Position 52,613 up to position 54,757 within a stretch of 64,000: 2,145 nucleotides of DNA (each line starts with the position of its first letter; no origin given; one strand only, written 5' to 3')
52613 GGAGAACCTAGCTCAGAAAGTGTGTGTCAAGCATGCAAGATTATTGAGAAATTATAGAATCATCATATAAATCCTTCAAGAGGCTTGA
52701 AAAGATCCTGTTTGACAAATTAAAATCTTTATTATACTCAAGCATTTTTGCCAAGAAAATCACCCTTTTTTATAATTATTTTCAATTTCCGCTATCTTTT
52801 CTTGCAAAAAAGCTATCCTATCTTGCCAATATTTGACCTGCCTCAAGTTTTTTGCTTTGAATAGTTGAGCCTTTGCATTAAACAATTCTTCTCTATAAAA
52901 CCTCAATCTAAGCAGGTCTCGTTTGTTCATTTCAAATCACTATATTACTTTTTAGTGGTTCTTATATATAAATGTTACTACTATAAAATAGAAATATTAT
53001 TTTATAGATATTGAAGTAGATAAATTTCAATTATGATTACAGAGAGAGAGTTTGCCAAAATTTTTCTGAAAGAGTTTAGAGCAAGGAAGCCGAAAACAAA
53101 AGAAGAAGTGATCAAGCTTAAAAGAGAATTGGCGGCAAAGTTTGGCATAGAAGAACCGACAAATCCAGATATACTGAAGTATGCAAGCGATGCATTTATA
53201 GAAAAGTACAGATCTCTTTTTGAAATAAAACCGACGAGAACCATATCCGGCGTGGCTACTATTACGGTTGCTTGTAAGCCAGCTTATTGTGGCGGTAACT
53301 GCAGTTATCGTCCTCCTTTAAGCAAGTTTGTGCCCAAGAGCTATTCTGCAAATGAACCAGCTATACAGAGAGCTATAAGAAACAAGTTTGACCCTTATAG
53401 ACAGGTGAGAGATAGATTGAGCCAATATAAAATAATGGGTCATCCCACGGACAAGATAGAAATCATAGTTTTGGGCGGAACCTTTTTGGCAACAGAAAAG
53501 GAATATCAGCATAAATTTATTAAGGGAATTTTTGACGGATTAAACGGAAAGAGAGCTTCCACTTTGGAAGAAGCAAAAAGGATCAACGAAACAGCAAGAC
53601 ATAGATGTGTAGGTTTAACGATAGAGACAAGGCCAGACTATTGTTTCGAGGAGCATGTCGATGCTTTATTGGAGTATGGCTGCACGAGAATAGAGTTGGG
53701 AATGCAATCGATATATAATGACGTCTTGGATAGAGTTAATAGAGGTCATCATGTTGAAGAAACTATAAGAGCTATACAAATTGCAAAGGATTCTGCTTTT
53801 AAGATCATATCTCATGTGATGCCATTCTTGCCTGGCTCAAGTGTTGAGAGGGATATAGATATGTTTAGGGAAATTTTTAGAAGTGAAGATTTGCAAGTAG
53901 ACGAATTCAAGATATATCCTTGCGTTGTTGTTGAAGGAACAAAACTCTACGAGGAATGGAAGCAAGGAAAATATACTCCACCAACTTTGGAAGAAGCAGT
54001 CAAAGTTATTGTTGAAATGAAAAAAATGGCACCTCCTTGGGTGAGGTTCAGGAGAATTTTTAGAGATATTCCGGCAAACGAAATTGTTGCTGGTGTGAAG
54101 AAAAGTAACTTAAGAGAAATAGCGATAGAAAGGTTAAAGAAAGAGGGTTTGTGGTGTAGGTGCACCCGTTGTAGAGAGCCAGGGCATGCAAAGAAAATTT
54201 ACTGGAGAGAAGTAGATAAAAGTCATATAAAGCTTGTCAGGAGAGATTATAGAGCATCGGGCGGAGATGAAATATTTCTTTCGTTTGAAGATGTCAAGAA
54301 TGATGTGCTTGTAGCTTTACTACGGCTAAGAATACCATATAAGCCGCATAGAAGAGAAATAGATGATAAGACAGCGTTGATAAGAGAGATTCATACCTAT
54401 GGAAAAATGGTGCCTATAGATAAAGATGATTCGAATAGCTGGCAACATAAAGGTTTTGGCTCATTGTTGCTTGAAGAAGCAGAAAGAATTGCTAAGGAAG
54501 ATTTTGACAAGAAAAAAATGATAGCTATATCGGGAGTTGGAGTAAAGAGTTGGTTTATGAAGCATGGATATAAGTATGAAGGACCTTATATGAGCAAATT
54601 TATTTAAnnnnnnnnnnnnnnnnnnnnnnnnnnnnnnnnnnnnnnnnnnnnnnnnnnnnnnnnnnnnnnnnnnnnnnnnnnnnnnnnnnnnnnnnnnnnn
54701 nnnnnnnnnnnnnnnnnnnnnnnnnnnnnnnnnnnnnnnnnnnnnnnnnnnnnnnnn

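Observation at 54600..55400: Compositionally atypical nucleotidyltransferase-fold gene placed divergently against the CCA-adding enzyme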

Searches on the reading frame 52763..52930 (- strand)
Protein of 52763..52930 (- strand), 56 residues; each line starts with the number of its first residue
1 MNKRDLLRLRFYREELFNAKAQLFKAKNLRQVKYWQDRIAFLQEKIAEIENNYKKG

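Call 97: search_protein_families(library=pfam, proteins=[window:52763-52930:-], max_evalue=0.1)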
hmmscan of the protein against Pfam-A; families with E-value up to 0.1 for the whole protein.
window:52763-52930:- (56 aa): 1 family
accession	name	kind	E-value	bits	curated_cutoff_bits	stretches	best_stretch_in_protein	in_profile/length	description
PF16673.10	TRAF_BIRC3_bd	-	0.093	12.9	30.5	0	30-50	39-59/64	TNF receptor-associated factor BIRC3 binding domain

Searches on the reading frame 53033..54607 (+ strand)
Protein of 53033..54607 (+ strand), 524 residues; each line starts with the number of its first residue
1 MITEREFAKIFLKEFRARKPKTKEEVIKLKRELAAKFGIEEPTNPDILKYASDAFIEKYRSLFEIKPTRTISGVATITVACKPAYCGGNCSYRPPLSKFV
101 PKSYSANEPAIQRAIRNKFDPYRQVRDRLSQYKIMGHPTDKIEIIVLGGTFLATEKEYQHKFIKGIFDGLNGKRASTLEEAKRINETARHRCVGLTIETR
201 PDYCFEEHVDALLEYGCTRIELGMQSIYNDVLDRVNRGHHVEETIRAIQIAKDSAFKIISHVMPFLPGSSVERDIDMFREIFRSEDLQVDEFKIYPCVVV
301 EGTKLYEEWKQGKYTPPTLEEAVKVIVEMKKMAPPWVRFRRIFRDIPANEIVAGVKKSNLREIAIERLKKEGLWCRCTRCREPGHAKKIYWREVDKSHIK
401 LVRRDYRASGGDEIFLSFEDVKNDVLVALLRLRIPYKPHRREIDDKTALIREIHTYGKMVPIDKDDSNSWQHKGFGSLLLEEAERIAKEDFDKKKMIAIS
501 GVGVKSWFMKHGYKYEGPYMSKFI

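Call 3: search_protein_families(library=pfam, proteins=[window:53033-54607:+], max_evalue=1)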
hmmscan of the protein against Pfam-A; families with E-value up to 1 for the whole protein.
window:53033-54607:+ (524 aa): 7 families
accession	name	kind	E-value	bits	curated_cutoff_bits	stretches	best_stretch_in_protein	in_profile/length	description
PF16199.10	Radical_SAM_C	-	4.3e-24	84.8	31.9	1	289-369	1-84/85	Radical_SAM C-terminal domain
PF04055.27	Radical_SAM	-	1.1e-15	58.6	29.5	1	127-273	32-158/166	Radical SAM superfamily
PF23613.1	ELP3_N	-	3.5e-05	24.1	27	1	17-71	15-70/70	ELP3 N-terminal domain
PF00583.31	Acetyltransf_1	-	0.02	15.6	20.7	1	413-496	34-96/116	Acetyltransferase (GNAT) family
PF13508.13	Acetyltransf_7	-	0.093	13.6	27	1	469-514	39-83/84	Acetyltransferase (GNAT) domain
PF13719.11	Zn_ribbon_5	-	0.12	12.5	29.3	1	366-382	17-33/37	zinc-ribbon domain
PF13673.13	Acetyltransf_10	-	0.15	12.5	23.6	1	468-516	61-110/128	Acetyltransferase (GNAT) domain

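Call 4: search_protein_families(library=ncbifam, proteins=[window:53033-54607:+], max_evalue=1)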
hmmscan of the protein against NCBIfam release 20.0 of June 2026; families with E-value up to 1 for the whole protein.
window:53033-54607:+ (524 aa): 26 families (the best 25 are shown)
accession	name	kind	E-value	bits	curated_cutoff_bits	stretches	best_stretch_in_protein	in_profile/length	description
TIGR01211.1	ELP3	subfamily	7.4e-196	651.7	350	1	15-523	6-521/522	tRNA uridine(34) 5-carboxymethylaminomethyl modification radical SAM/GNAT enzyme Elp3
TIGR01212.1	TIGR01212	equivalog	2.9e-30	105.4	180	1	189-359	106-277/302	tRNA modification radical SAM protein MnmL/YtqA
TIGR01210.1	TIGR01210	equivalog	2e-12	47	212.15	1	192-333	103-246/313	archaeosine biosynthesis radical SAM protein RaSEA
TIGR00539.1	hemN_rel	equivalog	9.5e-11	41.4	205.4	1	192-317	86-205/361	radical SAM family heme chaperone HemW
NF005133.0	PRK06582.1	equivalog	8.5e-10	38.2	597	1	185-325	89-227/390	coproporphyrinogen III oxidase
NF006060.0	PRK08207.1-3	equivalog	1.1e-08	34.3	653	1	196-331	244-379/477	coproporphyrinogen III oxidase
NF004567.0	PRK05904.1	equivalog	1.7e-08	34.1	355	1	182-261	80-158/353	coproporphyrinogen III oxidase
TIGR04013.1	B12_SAM_MJ_1487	hypoth_equivalog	2.6e-08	33.1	251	1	198-270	246-319/382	TIGR04013 family B12-binding domain/radical SAM domain-containing protein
TIGR03994.1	rSAM_HemZ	equivalog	3.2e-08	33.1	321.4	1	190-322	170-299/401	coproporphyrinogen dehydrogenase HemZ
TIGR04107.1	rSAM_HutW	equivalog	1.8e-07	30.3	400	1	195-318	130-251/419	heme anaerobic degradation radical SAM methyltransferase ChuW/HutW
NF006067.1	PRK08208.1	equivalog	4.3e-07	29.2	380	1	187-308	119-238/427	STM4012 family radical SAM protein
NF006062.0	PRK08207.1-5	equivalog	1.1e-06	27.7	1007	1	195-328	242-375/476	coproporphyrinogen III oxidase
NF006066.0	PRK08207.2-5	equivalog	1.4e-06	27.3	1117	1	195-308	283-395/518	coproporphyrinogen III oxidase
NF006061.0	PRK08207.1-4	equivalog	3.2e-06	26.2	702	1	195-260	267-333/501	coproporphyrinogen III oxidase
NF006064.0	PRK08207.2-2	equivalog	1e-05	24.8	504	1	200-336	244-379/465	coproporphyrinogen III oxidase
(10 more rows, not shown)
